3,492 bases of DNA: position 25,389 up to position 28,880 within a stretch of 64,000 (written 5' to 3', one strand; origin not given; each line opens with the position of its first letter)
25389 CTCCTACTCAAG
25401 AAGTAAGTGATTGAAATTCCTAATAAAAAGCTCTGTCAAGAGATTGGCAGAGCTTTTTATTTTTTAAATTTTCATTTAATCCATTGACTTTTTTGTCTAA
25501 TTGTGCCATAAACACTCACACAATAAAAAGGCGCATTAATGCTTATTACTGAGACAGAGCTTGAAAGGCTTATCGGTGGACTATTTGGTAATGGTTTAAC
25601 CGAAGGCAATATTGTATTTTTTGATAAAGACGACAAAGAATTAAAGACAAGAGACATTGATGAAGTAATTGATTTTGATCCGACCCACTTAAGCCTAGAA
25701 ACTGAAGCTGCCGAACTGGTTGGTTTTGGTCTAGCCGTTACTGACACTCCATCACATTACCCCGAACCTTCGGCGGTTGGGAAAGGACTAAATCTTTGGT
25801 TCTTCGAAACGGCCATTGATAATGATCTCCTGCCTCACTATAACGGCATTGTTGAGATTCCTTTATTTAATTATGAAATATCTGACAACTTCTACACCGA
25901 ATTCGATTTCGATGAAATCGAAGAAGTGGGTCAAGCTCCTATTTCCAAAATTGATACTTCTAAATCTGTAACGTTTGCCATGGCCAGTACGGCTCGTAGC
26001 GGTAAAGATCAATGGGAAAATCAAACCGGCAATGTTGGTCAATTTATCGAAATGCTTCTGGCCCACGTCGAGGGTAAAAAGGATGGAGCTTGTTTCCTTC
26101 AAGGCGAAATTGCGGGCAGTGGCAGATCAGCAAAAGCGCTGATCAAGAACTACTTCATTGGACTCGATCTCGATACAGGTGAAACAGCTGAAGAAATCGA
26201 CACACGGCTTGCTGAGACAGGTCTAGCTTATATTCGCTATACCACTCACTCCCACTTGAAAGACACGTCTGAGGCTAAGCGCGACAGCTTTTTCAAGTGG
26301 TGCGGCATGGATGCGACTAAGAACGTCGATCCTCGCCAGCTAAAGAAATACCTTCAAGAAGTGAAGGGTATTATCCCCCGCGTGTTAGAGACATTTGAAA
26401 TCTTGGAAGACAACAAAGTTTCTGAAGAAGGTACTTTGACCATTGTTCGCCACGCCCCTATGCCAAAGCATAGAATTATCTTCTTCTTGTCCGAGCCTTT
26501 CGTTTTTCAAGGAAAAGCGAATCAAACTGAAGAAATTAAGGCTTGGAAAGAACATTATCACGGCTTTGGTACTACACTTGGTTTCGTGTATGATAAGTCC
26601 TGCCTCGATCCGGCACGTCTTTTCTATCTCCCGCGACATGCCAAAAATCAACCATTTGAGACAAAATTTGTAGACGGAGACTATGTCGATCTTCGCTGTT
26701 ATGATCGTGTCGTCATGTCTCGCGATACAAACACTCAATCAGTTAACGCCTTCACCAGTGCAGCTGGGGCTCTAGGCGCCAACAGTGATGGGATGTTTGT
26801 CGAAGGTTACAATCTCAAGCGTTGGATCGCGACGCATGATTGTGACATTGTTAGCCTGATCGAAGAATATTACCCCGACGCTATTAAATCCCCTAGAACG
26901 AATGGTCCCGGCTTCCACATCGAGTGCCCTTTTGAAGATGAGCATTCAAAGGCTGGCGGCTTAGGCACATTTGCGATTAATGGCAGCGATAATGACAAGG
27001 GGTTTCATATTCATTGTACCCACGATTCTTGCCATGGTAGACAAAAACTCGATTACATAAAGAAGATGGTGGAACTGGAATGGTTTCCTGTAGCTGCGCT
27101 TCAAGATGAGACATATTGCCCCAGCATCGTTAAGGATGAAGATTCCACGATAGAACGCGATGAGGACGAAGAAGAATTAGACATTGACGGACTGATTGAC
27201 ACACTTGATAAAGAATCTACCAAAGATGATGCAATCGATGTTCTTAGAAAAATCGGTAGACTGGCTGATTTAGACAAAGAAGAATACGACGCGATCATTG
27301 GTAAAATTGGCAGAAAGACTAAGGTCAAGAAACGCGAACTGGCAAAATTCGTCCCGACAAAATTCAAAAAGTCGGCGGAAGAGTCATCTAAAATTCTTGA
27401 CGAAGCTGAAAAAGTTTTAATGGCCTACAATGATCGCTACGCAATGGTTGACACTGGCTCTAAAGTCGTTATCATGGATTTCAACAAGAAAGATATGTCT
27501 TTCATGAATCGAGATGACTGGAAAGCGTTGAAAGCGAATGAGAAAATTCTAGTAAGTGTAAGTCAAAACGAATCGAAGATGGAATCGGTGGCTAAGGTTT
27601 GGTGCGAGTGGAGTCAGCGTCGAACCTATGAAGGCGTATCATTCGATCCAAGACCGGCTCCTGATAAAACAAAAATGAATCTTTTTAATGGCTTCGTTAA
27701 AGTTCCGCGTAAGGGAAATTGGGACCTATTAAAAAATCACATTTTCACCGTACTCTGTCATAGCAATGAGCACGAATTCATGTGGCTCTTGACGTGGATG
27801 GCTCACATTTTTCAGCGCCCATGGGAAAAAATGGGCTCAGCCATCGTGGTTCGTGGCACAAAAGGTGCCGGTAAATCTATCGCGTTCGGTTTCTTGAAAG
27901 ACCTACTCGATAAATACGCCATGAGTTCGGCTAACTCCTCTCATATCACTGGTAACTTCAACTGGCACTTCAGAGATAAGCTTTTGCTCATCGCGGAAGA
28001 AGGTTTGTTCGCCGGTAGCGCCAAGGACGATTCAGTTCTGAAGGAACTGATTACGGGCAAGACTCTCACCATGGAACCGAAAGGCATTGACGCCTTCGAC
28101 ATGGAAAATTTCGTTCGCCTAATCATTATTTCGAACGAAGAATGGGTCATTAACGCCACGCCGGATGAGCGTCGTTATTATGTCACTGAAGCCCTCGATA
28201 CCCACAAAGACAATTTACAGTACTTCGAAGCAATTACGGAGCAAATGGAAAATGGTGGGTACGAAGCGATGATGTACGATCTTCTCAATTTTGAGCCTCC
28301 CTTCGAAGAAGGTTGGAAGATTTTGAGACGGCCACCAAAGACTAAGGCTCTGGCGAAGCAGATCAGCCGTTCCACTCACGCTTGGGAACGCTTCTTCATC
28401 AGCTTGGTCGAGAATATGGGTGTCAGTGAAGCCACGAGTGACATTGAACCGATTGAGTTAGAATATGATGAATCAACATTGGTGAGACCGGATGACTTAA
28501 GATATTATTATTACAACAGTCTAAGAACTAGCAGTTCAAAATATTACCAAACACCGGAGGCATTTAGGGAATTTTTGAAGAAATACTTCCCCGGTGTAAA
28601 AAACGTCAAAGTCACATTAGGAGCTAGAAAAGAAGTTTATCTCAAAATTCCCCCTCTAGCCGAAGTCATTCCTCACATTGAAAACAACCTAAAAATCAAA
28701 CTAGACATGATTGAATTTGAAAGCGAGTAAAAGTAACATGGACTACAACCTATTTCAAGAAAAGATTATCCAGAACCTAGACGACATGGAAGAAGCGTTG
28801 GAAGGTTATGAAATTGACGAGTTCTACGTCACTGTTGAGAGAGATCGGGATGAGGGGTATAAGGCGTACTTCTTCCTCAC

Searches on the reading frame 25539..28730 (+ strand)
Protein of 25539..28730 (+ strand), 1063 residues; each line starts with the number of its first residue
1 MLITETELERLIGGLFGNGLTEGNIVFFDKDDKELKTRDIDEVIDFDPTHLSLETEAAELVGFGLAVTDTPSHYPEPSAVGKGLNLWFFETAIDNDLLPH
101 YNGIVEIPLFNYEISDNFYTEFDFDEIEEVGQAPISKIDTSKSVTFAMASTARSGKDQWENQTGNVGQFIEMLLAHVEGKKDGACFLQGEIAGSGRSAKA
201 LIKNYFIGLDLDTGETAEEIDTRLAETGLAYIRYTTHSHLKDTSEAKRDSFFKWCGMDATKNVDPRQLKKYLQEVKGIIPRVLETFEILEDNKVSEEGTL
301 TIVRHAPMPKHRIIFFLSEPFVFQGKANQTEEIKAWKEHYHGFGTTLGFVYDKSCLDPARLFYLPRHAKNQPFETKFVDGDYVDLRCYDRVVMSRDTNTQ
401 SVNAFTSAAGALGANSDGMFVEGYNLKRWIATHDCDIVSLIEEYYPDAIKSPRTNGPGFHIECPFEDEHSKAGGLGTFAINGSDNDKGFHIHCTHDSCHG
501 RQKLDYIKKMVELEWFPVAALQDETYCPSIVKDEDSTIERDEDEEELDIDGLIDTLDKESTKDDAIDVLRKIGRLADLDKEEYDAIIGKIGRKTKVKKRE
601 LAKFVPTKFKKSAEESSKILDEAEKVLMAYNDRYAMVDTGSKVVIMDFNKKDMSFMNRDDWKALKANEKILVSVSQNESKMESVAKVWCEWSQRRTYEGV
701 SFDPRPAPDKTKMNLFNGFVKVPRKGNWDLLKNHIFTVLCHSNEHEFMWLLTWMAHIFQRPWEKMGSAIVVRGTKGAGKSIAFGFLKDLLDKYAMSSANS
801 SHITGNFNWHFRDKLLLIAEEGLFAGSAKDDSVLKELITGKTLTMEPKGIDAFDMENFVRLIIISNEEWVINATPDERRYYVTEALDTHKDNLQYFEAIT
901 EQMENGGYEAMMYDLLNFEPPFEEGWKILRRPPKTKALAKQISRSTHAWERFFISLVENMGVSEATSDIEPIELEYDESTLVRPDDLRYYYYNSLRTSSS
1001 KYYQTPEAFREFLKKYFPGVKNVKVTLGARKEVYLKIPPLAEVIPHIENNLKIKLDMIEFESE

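Call 7: search_protein_families(library=pfam, proteins=[window:25539-28730:+], max_evalue=0.01)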
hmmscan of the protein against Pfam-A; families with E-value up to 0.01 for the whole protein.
window:25539-28730:+ (1063 aa): 1 family
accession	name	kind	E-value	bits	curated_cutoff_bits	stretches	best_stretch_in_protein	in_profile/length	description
PF19263.5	DUF5906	-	1.6e-19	71.1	27.6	1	772-879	2-114/114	Family of unknown function (DUF5906)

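Call 9: search_protein_families(library=phrogs, proteins=[window:25539-28730:+], max_evalue=0.01)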
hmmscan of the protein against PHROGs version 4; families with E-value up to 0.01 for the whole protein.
window:25539-28730:+ (1063 aa): 11 families
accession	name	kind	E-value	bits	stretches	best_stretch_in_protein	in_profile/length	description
phrog_10537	-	unknown function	2.6e-91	308.1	1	143-635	224-729/1229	-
phrog_1156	-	DNA, RNA and nucleotide metabolism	2.2e-36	126.7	1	494-1043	270-825/855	DNA primase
phrog_1829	-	DNA, RNA and nucleotide metabolism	6.3e-29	101.7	1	604-904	307-648/772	DNA primase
phrog_4762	-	unknown function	1.9e-10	40.4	1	736-885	475-626/822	-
phrog_2249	-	DNA, RNA and nucleotide metabolism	2.6e-09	37.3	1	609-789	347-551/802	DNA primase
phrog_864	-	DNA, RNA and nucleotide metabolism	2.6e-09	37.1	1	748-867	348-466/1064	DNA primase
phrog_24712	-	unknown function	6.6e-08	31.9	1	748-905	455-616/801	-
phrog_9765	-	DNA, RNA and nucleotide metabolism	7e-08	31.9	1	746-913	606-775/939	DNA primase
phrog_256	-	DNA, RNA and nucleotide metabolism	2e-05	24.3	1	166-384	43-186/798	DNA helicase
phrog_6088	-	DNA, RNA and nucleotide metabolism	0.0095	15.4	0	765-867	505-612/772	DNA primase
phrog_7601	-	unknown function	0.0096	16.4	0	768-867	22-120/289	-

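Call 12: search_dna_similar(query=window:25539-28730:+, collection=phages, mode=protein, max_rows=25)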
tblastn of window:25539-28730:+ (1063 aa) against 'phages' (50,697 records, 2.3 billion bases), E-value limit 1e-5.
Records with a match: 452; places in all: 452; records where one place covers at least 80% of the query: 6.
Best place of each record, by identity: <60% 452.
By first word of the organism name: Pseudomonas 97; Salmonella 50; Vibrio 40; Caulobacter 39; Xanthomonas 26; Achromobacter 24; Klebsiella 21; Stenotrophomonas 17; Brevundimonas 13; Bordetella 9; and 41 more.
By host as written in the record: - 41; Pseudomonas aeruginosa 37; Pseudomonas aeruginosa PAO1 23; Caulobacter vibrioides CB15 22; Salmonella enterica subsp. enterica serovar Typhimurium 12; Pseudomonas aeruginosa PA14 10; Salmonella enterica 10; Bordetella bronchiseptica ATCC 10580 9; and 142 more.
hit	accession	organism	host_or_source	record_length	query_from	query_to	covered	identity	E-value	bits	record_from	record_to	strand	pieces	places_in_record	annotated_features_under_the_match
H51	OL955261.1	Erythrobacter phage vB_EliS-L02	Erythrobacter sp.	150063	1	1043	89%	35.0%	6e-85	542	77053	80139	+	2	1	hypothetical protein | proteasome subunit alpha/beta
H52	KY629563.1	Sphingobium phage Lacusarx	Sphingobium sp. IP1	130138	23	1043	89%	35.2%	8e-84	564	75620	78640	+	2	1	hypothetical protein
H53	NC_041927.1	Sphingobium phage Lacusarx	Sphingobium sp. IP1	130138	23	1043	89%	35.2%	8e-84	564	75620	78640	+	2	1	hypothetical protein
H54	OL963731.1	Citromicrobium phage vB_CbaS-RXM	Citromicrobium bathyomarinum JL1366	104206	31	1061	88%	34.4%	2e-83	546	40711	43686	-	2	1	bifunctional DNA primase/polymerase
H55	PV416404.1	Erythrobacter phage XM05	Erythrobacter sp. JL475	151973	82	1062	83%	36.6%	2e-89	572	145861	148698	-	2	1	DNA primase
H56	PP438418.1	Microcystis phage Mwe-JY26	Microcystis wesenbergii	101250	142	1056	86%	32.8%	2e-139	471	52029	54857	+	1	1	hypothetical protein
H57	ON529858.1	Brevundimonas phage vB_BgoS-Bajun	Brevundimonas goettingensis LVF2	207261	11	526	49%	29.8%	2e-55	217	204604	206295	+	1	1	hypothetical protein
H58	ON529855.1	Brevundimonas phage vB_BpoS-Domovoi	Brevundimonas pondensis EIF1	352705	95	526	41%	33.1%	2e-56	221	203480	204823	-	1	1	hypothetical protein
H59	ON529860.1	Brevundimonas phage vB_BpoS-Papperlapapp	Brevundimonas pondensis LVF1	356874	95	526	41%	32.9%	2e-55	218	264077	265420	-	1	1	hypothetical protein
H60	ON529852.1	Brevundimonas phage vB_BpoS-Kabachok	Brevundimonas pondensis LVF1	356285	96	526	41%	33.0%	9e-56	218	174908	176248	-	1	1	hypothetical protein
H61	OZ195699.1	Vibrio phage K300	Seawater and oysters mix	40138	604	1056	43%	30.9%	2e-45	186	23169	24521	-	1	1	DNA primase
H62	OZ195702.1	Vibrio phage K292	Seawater and oysters mix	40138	604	1056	43%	30.9%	2e-45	186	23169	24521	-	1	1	DNA primase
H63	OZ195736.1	Vibrio phage K227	Seawater and oysters mix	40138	604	1056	43%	30.9%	2e-45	186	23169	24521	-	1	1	DNA primase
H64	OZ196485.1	Vibrio phage K228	Seawater and oysters mix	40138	604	1056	43%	30.9%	2e-45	186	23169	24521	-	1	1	DNA primase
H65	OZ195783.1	Vibrio phage K296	Seawater and oysters mix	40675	604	1056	43%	30.8%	9e-45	183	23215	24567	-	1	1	DNA primase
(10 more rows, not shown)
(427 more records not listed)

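Call 52: find_homologous_proteins(query=window:25539-28730:+, max_evalue=1e-50)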
Query window:25539-28730:+ (1063 aa): 68 proteins with E <= 1e-50 among 8000 candidates.
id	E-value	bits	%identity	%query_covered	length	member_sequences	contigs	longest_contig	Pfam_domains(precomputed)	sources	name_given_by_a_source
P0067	0.0e+0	2242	90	100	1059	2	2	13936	PF19263.6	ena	-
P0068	0.0e+0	1632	65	100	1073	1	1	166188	PF19263.6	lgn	-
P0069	0.0e+0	1627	65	100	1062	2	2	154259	PF19263.6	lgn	-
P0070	0.0e+0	1600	63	100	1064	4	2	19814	PF19263.6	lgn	-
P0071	0.0e+0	1598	64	100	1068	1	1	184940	PF19263.6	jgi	-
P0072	0.0e+0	1587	65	100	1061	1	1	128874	PF19263.6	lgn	-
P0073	0.0e+0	1583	63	100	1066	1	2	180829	PF19263.6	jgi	jgi:hypothetical protein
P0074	0.0e+0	1502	62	100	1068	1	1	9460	PF19263.6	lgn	-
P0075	0.0e+0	1410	57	100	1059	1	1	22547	PF19263.6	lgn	-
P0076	7.6e-203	695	43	47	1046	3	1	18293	PF19263.6,PF05272.18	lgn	-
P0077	8.0e-188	645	35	96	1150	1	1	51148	PF19263.6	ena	-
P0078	1.3e-186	641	42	37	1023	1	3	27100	PF19263.6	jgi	jgi:hypothetical protein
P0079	9.7e-179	615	42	38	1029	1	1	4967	PF19263.6,PF13401.13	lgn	-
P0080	1.9e-178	614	42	36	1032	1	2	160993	PF19263.6,PF13555.13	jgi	jgi:energy-coupling factor transporter ATP-binding protein EcfA2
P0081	2.9e-177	610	42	37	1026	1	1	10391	PF19263.6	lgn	-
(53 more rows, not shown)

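Call 53: find_encoding_contigs(protein=P0068, flank=10000, max_places=2)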
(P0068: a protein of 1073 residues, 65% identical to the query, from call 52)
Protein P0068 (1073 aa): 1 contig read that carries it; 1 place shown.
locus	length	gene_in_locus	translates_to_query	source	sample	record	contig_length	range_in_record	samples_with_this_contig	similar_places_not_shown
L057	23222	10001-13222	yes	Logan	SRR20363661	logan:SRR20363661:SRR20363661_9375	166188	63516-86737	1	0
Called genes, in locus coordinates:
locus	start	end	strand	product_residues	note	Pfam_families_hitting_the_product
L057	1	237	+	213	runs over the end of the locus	PF00149:Metallophos (weak)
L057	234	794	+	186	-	PF13392:HNH_3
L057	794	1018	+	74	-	-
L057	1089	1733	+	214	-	PF04973:NMN_transporter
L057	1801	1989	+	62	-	-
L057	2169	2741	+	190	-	-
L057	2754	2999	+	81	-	-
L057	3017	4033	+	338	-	PF13521:AAA_28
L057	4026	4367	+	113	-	-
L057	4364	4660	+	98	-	-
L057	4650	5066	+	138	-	-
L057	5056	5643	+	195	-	-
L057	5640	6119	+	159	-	-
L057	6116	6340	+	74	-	-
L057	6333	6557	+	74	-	-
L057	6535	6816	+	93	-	-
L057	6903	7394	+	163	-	PF01966:HD (faint)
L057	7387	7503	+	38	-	-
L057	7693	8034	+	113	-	PF26948:DUF8296 (weak)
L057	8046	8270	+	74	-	-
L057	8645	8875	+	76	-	-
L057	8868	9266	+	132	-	-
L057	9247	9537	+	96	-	-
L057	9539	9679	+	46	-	-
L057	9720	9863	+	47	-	-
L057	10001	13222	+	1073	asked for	PF19263:DUF5906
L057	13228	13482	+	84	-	-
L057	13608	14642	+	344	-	PF01467:CTP_transf_like (weak), PF00293:NUDIX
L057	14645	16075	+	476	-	PF18127:NAMPT_N, PF04095:NAPRTase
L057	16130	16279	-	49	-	-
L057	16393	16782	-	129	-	PF25176:DUF7831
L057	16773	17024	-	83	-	-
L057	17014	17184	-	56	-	-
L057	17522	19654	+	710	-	-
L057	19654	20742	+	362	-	PF26926:Phage_T4_rIIB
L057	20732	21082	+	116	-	-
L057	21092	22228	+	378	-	PF01068:DNA_ligase_A_M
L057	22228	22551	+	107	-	PF25708:Phage_T7_Gp5_9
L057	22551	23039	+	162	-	-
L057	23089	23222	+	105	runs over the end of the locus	-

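Call 54: find_encoding_contigs(protein=P0071, flank=10000, max_places=2)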
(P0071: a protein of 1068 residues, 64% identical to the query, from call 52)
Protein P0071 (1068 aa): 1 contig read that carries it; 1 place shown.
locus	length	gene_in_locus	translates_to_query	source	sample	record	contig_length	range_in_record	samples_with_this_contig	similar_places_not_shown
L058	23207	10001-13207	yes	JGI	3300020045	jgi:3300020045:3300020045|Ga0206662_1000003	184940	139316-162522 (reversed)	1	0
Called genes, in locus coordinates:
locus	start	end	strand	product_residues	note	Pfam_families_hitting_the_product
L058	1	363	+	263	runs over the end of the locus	-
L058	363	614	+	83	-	-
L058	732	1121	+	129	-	PF03118:RNA_pol_A_CTD (weak)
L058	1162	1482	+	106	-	-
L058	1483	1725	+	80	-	-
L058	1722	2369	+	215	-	-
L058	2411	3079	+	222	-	PF04973:NMN_transporter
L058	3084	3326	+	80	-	-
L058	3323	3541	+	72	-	-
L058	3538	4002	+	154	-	-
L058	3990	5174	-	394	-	PF22945:LEM-3_GIY-YIG (faint)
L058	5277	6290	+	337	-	PF13521:AAA_28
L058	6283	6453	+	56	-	-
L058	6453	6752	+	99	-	-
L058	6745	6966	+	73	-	-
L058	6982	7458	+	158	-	PF01966:HD (weak)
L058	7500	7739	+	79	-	-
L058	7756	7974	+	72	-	-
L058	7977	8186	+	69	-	-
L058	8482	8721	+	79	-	-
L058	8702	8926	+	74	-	-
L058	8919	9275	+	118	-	-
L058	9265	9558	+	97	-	-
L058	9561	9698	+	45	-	-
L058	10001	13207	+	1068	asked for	PF19263:DUF5906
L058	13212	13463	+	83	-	-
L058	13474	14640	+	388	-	PF01467:CTP_transf_like, PF00293:NUDIX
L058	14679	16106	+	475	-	PF18127:NAMPT_N, PF04095:NAPRTase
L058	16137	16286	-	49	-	-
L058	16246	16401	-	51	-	-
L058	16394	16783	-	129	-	PF25176:DUF7831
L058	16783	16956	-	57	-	-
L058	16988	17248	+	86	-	-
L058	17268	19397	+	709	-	-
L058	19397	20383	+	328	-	PF26926:Phage_T4_rIIB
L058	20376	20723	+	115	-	-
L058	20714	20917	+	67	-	-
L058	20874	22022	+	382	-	PF01068:DNA_ligase_A_M, PF14743:DNA_ligase_OB_2 (weak)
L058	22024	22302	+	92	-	-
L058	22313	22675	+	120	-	PF25708:Phage_T7_Gp5_9 (faint)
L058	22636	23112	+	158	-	-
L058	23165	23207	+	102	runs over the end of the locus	-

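Call 55: find_encoding_contigs(protein=P0069, flank=10000, max_places=2)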
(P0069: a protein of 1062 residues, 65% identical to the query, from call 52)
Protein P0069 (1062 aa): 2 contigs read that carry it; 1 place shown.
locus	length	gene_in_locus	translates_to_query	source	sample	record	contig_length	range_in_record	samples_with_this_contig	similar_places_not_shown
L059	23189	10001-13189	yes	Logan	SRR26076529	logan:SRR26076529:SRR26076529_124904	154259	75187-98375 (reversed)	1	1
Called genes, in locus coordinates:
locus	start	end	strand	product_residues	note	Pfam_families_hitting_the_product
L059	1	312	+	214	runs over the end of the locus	PF00149:Metallophos (weak)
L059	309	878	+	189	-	PF13392:HNH_3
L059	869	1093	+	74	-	-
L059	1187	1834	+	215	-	PF04973:NMN_transporter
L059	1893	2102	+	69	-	-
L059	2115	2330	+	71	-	-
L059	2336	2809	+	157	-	-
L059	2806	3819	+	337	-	PF13521:AAA_28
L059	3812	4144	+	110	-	-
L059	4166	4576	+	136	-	-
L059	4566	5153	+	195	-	-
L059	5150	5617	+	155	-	-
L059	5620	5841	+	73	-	-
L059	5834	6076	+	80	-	-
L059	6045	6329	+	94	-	-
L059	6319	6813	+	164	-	-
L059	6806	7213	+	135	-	-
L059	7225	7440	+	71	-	-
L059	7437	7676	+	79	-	-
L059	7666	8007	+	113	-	PF26948:DUF8296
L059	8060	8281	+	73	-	-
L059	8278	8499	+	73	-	-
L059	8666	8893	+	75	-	-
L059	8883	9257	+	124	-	-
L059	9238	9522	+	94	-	-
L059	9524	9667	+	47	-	-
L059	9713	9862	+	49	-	-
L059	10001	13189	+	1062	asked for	PF19263:DUF5906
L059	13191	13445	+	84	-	-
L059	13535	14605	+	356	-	PF01467:CTP_transf_like, PF00293:NUDIX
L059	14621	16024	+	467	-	PF18127:NAMPT_N, PF04095:NAPRTase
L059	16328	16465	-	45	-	-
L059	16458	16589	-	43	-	-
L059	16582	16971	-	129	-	PF25176:DUF7831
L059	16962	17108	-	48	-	-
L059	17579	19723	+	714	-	-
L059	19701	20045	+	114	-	-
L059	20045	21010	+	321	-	PF26926:Phage_T4_rIIB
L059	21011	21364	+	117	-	-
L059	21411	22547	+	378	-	PF01068:DNA_ligase_A_M, PF14743:DNA_ligase_OB_2 (weak)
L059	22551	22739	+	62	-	-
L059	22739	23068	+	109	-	PF25708:Phage_T7_Gp5_9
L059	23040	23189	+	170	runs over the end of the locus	-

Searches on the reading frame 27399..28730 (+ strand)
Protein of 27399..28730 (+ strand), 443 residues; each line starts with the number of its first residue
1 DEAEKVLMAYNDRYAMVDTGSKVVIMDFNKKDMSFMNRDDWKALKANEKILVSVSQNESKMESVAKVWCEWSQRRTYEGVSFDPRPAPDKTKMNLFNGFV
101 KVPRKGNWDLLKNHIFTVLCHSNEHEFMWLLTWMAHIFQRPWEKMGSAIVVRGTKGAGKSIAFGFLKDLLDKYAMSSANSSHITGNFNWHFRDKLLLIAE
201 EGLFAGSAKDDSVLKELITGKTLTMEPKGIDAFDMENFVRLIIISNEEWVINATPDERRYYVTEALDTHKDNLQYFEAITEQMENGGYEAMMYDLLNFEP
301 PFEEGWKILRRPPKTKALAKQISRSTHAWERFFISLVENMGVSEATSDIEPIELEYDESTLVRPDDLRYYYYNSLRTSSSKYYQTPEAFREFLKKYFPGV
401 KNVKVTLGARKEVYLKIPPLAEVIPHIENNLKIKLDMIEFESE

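Call 29: find_related_loci(query=window:27399-28730:+, collection=viral_contigs, flank=10000)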
Query window:27399-28730:+ (443 aa) in viral_contigs; peptide patterns used: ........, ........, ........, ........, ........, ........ (x = any residue, [..] = any of these).
15 stretches matched a pattern, but none encodes a relative of the query by tblastn (E <= 1e-3).

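Call 31: find_related_loci(query=A4, collection=metagenome_contigs, flank=10000)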
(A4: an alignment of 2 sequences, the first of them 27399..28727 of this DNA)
Query A4 (443 aa) in metagenome_contigs; peptide patterns used: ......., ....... (x = any residue, [..] = any of these).
490 stretches matched a pattern, but none encodes a relative of the query by tblastn (E <= 1e-3).
